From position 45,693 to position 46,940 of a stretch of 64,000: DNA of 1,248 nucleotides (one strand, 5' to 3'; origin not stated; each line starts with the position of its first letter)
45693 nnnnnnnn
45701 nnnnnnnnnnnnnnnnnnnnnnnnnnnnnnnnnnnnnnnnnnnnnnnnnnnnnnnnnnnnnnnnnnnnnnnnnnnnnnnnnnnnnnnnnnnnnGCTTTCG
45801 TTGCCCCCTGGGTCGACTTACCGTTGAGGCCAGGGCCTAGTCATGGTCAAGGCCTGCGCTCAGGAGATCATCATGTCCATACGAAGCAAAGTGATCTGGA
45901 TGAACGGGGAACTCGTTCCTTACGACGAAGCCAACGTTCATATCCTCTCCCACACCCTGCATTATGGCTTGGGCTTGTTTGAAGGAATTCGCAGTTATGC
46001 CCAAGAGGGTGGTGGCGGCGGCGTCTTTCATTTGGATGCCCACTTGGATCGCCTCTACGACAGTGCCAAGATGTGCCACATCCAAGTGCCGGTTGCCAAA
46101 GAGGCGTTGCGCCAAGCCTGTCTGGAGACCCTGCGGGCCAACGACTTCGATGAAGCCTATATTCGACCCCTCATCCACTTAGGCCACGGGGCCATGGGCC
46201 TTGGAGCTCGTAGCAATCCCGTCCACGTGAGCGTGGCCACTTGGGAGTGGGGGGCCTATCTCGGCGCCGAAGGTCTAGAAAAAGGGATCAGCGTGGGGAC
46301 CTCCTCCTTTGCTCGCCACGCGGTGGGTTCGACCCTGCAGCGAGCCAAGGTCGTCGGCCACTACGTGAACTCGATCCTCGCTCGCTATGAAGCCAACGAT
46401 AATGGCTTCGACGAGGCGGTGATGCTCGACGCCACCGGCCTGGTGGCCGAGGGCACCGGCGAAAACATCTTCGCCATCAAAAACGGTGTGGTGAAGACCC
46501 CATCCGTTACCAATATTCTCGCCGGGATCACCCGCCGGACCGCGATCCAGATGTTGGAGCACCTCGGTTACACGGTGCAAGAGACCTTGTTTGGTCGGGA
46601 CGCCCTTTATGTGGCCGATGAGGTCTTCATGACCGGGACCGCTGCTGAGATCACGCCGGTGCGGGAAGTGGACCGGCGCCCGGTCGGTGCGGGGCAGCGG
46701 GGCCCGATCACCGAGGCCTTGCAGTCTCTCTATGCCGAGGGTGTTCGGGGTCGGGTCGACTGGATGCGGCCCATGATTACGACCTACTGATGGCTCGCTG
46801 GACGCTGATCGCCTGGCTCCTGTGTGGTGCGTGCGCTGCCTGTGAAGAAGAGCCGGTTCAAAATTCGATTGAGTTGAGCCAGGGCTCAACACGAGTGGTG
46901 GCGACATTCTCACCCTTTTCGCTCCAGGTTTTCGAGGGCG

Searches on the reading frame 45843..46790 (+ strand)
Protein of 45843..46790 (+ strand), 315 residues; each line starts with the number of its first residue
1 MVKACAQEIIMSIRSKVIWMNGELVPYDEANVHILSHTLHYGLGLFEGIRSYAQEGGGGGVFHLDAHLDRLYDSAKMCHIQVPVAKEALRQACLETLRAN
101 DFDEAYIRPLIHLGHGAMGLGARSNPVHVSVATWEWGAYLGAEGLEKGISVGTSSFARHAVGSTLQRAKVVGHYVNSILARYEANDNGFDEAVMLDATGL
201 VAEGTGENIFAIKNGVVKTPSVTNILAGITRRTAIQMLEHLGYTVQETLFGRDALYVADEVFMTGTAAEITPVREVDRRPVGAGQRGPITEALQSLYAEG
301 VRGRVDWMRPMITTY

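Call 32: search_protein_families(library=pfam, max_evalue=0.000001, proteins=[window:45843-46790:+])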
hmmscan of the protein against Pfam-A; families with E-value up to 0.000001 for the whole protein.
window:45843-46790:+ (315 aa): 1 family
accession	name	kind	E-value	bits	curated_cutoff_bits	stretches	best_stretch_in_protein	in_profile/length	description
PF01063.24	Aminotran_4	-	8.2e-53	180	28.5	1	44-276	1-223/223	Amino-transferase class IV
